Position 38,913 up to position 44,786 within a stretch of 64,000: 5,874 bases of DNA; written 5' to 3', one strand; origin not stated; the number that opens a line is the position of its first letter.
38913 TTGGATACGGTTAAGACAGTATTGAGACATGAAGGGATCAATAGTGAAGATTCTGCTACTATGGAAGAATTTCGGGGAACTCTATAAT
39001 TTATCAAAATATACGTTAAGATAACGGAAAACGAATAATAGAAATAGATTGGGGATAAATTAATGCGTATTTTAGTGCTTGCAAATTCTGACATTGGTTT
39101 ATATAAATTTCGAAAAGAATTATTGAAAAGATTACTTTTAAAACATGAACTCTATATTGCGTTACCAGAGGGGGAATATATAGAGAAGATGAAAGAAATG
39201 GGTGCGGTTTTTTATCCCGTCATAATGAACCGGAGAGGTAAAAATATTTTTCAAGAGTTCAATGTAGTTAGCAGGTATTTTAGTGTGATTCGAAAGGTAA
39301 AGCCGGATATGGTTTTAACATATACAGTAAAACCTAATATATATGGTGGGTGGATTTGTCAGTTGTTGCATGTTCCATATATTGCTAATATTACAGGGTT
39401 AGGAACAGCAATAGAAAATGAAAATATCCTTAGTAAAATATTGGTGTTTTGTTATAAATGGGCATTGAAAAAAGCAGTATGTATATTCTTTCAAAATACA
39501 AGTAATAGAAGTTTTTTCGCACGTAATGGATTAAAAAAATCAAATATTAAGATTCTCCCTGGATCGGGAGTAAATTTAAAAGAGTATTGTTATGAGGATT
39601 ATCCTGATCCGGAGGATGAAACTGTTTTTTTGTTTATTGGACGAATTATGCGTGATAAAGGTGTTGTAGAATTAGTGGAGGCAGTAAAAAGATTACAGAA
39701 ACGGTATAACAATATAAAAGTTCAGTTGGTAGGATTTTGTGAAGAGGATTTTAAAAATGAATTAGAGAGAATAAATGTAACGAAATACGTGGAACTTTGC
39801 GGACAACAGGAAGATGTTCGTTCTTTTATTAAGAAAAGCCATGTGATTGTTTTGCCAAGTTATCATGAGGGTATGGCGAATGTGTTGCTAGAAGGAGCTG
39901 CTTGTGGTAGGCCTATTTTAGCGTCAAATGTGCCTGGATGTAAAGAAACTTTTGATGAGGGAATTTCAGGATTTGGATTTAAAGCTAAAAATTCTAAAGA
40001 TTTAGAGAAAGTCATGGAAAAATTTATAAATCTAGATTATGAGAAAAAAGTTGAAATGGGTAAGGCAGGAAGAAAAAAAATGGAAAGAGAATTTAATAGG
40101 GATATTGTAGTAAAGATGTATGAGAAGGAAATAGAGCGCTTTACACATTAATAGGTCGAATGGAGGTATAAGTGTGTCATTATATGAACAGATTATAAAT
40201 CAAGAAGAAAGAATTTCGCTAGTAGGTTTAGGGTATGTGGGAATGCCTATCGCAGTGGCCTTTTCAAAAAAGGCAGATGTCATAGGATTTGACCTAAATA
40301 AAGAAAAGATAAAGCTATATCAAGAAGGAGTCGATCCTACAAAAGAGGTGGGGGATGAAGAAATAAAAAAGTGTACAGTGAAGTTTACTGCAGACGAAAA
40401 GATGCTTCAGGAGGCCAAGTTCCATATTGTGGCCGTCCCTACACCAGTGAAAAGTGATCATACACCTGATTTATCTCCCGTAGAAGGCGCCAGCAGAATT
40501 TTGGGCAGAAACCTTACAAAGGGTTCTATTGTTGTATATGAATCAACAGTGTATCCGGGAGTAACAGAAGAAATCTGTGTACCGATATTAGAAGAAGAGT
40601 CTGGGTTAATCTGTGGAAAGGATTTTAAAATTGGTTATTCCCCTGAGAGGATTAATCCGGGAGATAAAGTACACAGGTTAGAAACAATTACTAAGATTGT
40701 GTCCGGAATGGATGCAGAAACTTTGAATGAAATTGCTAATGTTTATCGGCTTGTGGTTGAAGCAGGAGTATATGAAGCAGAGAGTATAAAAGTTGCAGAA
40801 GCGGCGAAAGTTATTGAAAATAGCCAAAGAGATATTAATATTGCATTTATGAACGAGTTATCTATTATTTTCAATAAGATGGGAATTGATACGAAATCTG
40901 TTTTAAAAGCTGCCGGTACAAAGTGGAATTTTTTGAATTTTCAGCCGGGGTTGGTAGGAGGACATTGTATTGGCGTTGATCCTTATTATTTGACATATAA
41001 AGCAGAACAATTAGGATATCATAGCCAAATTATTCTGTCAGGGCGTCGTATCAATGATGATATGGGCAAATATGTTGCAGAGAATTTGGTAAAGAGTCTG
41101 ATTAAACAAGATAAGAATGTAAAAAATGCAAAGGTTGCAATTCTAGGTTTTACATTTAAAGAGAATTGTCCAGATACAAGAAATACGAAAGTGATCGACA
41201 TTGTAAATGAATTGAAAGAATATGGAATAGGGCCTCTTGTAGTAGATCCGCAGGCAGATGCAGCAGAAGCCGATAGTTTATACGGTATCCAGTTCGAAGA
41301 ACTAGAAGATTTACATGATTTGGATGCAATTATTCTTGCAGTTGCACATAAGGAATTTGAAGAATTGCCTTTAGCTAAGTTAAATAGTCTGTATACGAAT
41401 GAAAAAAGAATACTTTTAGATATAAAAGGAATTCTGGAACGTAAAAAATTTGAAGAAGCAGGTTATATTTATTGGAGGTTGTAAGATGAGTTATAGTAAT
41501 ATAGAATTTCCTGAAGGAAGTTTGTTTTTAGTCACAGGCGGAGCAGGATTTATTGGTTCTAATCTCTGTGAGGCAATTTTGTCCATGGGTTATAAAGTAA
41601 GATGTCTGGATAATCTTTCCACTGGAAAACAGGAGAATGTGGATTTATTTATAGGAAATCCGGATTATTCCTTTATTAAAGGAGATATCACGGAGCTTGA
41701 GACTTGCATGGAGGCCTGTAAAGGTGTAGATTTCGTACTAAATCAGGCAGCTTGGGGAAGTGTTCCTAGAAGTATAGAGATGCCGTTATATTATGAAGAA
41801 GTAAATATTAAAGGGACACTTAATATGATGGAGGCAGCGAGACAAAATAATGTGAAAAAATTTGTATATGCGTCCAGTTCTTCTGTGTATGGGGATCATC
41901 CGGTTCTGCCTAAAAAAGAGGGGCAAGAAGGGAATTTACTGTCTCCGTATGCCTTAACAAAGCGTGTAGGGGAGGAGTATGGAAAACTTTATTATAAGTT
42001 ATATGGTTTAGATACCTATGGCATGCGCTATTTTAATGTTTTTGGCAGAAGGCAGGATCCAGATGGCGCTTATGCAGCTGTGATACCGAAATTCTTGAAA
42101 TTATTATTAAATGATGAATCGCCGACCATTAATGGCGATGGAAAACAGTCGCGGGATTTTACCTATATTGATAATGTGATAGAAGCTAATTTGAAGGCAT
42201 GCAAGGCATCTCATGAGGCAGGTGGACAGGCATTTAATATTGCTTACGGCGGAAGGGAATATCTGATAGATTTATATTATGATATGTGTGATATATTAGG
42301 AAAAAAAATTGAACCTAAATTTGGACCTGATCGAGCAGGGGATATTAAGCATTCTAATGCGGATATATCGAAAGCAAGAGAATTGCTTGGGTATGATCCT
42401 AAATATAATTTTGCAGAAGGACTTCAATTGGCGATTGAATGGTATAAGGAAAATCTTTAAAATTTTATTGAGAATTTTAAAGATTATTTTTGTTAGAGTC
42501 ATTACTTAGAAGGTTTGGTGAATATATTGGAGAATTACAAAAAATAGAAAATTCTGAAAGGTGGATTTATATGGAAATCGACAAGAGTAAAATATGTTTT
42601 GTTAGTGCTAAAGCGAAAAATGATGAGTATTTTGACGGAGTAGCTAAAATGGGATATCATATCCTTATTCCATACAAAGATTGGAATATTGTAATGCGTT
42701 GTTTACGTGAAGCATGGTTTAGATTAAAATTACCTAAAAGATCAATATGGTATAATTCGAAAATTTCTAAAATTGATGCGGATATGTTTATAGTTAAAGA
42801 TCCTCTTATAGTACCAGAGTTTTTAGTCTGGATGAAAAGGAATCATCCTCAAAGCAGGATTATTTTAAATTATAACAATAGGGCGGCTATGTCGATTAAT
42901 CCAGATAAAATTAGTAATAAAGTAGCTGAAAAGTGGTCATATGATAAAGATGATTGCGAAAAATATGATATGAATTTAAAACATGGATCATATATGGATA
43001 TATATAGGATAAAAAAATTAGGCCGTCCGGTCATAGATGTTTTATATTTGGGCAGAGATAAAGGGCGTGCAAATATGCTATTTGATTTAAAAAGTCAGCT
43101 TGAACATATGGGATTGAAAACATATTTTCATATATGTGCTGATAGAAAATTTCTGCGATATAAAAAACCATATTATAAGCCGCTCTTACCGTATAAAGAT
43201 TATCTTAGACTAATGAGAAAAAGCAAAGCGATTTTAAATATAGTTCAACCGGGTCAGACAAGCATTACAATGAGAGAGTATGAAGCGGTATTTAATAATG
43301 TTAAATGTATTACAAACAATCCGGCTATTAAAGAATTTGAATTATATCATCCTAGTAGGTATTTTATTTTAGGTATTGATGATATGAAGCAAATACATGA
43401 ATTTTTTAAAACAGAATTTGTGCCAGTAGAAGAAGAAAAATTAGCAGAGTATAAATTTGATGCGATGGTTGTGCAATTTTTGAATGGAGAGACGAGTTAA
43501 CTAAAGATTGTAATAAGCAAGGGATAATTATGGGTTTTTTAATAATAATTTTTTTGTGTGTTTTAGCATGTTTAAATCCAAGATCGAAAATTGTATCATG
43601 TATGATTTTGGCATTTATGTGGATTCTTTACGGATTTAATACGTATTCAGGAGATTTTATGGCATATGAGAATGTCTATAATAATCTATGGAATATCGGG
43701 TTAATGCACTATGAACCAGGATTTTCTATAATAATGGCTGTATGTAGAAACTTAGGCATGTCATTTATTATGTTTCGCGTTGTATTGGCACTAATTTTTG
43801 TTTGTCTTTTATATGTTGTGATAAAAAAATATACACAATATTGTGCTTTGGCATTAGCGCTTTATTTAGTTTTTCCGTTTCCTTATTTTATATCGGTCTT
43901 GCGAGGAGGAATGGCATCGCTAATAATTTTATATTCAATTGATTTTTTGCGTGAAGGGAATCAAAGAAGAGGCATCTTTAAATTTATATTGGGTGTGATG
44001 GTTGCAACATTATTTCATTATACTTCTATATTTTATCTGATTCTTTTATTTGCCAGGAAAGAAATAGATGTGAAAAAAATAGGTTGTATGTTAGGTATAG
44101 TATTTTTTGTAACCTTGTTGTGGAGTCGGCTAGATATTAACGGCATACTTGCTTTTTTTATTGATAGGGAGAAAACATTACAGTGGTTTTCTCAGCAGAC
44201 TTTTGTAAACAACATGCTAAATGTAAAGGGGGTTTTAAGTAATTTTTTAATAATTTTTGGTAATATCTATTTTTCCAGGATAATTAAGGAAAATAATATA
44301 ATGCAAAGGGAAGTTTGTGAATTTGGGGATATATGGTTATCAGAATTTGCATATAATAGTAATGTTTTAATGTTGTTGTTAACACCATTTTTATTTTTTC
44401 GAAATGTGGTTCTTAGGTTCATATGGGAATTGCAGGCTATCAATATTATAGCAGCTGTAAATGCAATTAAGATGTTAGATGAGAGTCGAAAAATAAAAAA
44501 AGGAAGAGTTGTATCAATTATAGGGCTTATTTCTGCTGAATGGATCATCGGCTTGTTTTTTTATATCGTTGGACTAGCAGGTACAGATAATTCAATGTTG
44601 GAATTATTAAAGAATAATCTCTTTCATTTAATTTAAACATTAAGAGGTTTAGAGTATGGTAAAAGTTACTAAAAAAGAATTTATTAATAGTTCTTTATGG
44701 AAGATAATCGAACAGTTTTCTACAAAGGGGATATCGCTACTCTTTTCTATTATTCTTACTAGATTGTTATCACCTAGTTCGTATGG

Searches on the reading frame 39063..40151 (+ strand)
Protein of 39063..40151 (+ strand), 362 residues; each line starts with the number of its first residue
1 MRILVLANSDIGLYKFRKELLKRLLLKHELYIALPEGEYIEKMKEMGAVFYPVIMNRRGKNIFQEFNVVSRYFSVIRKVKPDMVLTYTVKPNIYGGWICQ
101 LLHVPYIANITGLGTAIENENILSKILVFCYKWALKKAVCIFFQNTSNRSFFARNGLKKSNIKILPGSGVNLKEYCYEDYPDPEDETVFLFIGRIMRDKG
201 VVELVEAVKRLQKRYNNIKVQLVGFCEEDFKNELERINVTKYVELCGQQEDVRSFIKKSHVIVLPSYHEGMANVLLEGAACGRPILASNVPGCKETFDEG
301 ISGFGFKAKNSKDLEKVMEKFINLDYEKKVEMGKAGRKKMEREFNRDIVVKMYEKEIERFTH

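Call 6: search_protein_families(library=pfam, proteins=[window:39063-40151:+], max_evalue=0.001)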
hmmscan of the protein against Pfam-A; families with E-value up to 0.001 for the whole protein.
window:39063-40151:+ (362 aa): 5 families
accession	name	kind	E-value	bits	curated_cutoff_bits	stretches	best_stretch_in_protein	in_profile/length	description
PF00534.26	Glycos_transf_1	-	1.2e-31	110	26.4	1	181-338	10-171/172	Glycosyl transferases group 1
PF13692.12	Glyco_trans_1_4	-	3e-27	96.1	27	1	187-321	2-139/142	Glycosyl transferases group 1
PF20706.3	GT4-conflict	-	2.3e-08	33.9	26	1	179-302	190-325/385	Family 4 Glycosyltransferase in conflict systems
PF13477.12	Glyco_trans_4_2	-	4.3e-08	33.9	23.4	1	22-145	18-139/139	Glycosyl transferase 4-like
PF13524.12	Glyco_trans_1_2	-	2.9e-07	31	25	1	204-345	5-134/144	Glycosyl transferase-like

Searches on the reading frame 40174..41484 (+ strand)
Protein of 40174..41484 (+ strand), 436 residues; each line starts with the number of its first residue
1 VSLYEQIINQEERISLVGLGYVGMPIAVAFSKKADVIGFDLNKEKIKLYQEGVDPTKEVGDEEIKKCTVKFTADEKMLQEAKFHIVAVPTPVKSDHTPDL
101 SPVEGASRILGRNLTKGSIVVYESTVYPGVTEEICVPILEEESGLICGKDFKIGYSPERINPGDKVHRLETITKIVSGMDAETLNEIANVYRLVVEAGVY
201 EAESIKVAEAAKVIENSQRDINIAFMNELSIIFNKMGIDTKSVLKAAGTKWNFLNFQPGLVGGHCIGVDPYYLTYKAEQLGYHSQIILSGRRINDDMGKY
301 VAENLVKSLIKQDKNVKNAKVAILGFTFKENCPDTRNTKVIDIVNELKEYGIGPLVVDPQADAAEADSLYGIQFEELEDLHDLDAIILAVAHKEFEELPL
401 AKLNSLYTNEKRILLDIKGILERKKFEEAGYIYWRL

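Call 6: search_protein_families(library=pfam, proteins=[window:40174-41484:+], max_evalue=0.001)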
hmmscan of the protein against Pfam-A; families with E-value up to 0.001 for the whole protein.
window:40174-41484:+ (436 aa): 3 families
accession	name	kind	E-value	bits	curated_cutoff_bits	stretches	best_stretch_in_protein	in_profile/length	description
PF03721.20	UDPG_MGDP_dh_N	-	8.1e-37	127.1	27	1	13-186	2-182/187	UDP-glucose/GDP-mannose dehydrogenase family, NAD binding domain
PF00984.24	UDPG_MGDP_dh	-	6e-26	90.8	25.4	1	207-295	2-93/94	UDP-glucose/GDP-mannose dehydrogenase family, central domain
PF03720.21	UDPG_MGDP_dh_C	-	1.9e-22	80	30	1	322-422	1-102/103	UDP-glucose/GDP-mannose dehydrogenase family, UDP binding domain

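Call 39: search_protein_families(library=ncbifam, proteins=[window:40174-41484:+], max_evalue=0.00001)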
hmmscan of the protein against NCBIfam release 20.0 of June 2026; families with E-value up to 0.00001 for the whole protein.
window:40174-41484:+ (436 aa): 7 families
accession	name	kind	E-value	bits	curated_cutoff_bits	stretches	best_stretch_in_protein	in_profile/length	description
NF011729.0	PRK15182.1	equivalog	3.5e-147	490.6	592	1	11-422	6-417/425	Vi polysaccharide biosynthesis UDP-N-acetylglucosamine C-6 dehydrogenase TviB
TIGR03026.1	NDP-sugDHase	subfamily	2e-117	392.4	189.8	1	13-417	2-411/413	nucleotide sugar dehydrogenase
NF008286.0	PRK11064.1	equivalog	1e-67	228.6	459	1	12-410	4-414/420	UDP-N-acetyl-D-mannosamine dehydrogenase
NF040825.1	UDPMaNacDH_Arch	equivalog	2.7e-64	217.6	750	1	13-423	2-403/418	UDP-N-acetyl-D-mannosamine dehydrogenase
NF041297.1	UDPGDh_AglM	equivalog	1e-45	156.4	670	1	13-424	2-420/429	UDP-glucose 6-dehydrogenase AglM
NF047673.2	TeichurnBiosyTuaD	equivalog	2.5e-36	125.7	700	1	13-434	3-427/439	UDP-glucose 6-dehydrogenase TuaD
NF011631.0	PRK15057.1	equivalog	1.2e-06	27.9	757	1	13-274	2-262/388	UDP-glucose 6-dehydrogenase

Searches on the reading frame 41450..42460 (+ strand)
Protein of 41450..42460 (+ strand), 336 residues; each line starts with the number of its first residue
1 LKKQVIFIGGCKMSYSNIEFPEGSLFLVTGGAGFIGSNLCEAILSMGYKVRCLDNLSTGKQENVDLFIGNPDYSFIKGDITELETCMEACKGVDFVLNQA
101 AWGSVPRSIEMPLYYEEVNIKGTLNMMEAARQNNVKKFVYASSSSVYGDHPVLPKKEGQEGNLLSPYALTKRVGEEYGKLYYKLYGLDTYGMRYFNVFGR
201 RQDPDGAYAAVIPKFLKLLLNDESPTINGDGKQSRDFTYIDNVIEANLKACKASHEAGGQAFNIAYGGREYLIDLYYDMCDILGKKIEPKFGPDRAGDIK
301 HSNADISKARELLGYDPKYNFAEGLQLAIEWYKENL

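Call 6: search_protein_families(library=pfam, proteins=[window:41450-42460:+], max_evalue=0.001)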
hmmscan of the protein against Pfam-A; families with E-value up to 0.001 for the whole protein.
window:41450-42460:+ (336 aa): 9 families
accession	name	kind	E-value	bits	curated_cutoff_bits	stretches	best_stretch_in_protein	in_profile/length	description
PF01370.27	Epimerase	-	1.4e-59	201.9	20.9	1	27-265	2-240/240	NAD dependent epimerase/dehydratase family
PF16363.11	GDP_Man_Dehyd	-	8.2e-52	177.1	27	1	27-326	1-330/332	GDP-mannose 4,6 dehydratase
PF01073.25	3Beta_HSD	-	2.3e-25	89.6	22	1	27-256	1-234/280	3-beta hydroxysteroid dehydrogenase/isomerase family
PF02719.21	Polysacc_synt_2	-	1.9e-15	57.3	20.2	1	27-288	2-252/293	Polysaccharide biosynthesis protein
PF13460.12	NAD_binding_10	-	2.9e-09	37.5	27.2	1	30-173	1-126/184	NAD(P)H-binding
PF07993.18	NAD_binding_4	-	4e-08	33.2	20.1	1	28-244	1-255/258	Male sterility protein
PF04321.23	RmlD_sub_bind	-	1.3e-07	31.4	27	1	27-177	4-135/287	RmlD substrate binding domain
PF05368.20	NmrA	-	4.8e-07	30.1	27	1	25-143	4-107/298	NmrA-like family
PF00106.31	adh_short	-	0.0002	21.4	26.6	1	27-130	4-119/195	short chain dehydrogenase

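Call 39: search_protein_families(library=ncbifam, proteins=[window:41450-42460:+], max_evalue=0.00001)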
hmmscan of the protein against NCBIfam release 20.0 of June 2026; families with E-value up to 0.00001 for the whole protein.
window:41450-42460:+ (336 aa): 23 families
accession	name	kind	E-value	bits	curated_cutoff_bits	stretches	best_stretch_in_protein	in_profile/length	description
NF011728.1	PRK15181.1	equivalog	3.5e-89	299.2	760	1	26-334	18-339/348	Vi polysaccharide biosynthesis UDP-N-acetylglucosaminuronic acid C-4 epimerase TviC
TIGR01179.1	galE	equivalog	1.2e-46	159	262.3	1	27-335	3-328/332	UDP-glucose 4-epimerase GalE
TIGR01181.1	dTDP_gluc_dehyt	equivalog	1.1e-45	156.1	365.1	1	26-335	2-314/321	dTDP-glucose 4,6-dehydratase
TIGR04180.1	EDH_00030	hypoth_equivalog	3.7e-43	147.7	475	1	27-320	2-297/297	NAD-dependent 4,6-dehydratase LegB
TIGR02197.1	heptose_epim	equivalog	8e-34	117.2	274.6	1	27-334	2-315/316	ADP-glyceromanno-heptose 6-epimerase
NF007956.0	PRK10675.1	subfamily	5.9e-32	111.1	394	1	26-323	3-320/338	UDP-glucose 4-epimerase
NF042422.1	oxyalk_red_OleD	equivalog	3.2e-24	85.9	580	1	27-267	4-234/329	2-alkyl-3-oxoalkanoate reductase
NF007490.0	PRK10084.1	subfamily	3.3e-21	75.7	649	1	27-335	4-337/361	dTDP-glucose 4,6-dehydratase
TIGR03466.1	HpnA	hypoth_equivalog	1.4e-19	70.2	367.65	1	27-173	4-138/327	hopanoid-associated sugar epimerase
NF008360.0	PRK11150.1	equivalog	2.7e-19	69.5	452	1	26-325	2-299/310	ADP-glyceromanno-heptose 6-epimerase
NF007582.0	PRK10217.1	equivalog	5.2e-18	65.2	698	1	26-335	4-334/355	dTDP-glucose 4,6-dehydratase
NF008872.0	PRK11908.1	equivalog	9.8e-17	61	294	1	27-271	5-258/349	bifunctional UDP-4-keto-pentose/UDP-xylose synthase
NF042423.1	oxyalk_red_Shew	equivalog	9.2e-16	57.8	580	1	26-262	11-236/331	2-alkyl-3-oxoalkanoate reductase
TIGR02622.1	CDP_4_6_dhtase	equivalog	6.1e-14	51.9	278.45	1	26-149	7-135/352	CDP-glucose 4,6-dehydratase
NF052578.1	StrlDmthSdmBMthl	equivalog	1.8e-13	51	600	1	27-170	4-137/328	sterol demethylase protein SdmB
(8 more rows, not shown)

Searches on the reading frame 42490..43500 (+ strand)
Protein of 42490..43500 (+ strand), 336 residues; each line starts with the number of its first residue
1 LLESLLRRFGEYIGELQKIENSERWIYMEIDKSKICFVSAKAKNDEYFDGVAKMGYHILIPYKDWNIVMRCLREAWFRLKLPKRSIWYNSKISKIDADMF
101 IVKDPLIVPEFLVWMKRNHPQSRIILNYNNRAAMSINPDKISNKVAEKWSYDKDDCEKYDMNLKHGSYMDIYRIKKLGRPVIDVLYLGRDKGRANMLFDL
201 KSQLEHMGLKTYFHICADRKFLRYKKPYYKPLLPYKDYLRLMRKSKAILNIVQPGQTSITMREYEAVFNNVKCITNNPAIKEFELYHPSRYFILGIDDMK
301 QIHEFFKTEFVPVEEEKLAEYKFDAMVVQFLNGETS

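Call 6: search_protein_families(library=pfam, proteins=[window:42490-43500:+], max_evalue=0.001)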
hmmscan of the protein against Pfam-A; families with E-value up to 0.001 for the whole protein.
window:42490-43500:+ (336 aa): 0 families

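Call 39: search_protein_families(library=ncbifam, proteins=[window:42490-43500:+], max_evalue=0.00001)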
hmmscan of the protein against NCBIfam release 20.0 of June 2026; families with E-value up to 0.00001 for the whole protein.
window:42490-43500:+ (336 aa): 1 family
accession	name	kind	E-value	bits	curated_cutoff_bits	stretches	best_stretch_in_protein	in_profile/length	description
NF053598.1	WaaS_CpsH_GTase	subfamily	4.4e-45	154.8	60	1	34-331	1-317/318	WaaS/CpsH family glycosyltransferase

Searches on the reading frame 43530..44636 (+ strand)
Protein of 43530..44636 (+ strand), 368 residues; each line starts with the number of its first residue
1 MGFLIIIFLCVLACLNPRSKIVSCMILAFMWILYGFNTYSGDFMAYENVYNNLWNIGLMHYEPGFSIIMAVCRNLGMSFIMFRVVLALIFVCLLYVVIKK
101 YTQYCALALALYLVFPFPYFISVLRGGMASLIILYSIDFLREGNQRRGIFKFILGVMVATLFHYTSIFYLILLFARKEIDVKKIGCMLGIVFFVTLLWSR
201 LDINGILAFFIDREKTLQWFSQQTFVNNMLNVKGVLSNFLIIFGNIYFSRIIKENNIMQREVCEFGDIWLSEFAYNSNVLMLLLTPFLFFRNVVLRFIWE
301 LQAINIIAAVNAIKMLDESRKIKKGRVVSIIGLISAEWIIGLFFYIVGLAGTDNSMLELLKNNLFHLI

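Call 7: search_protein_families(library=pfam, proteins=[window:43530-44636:+], max_evalue=0.001)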
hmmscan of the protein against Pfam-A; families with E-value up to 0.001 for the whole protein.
window:43530-44636:+ (368 aa): 1 family
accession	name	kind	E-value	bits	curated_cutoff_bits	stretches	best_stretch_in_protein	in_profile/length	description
PF14897.12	EpsG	-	4.4e-30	105.4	30.1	1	21-331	2-301/326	EpsG family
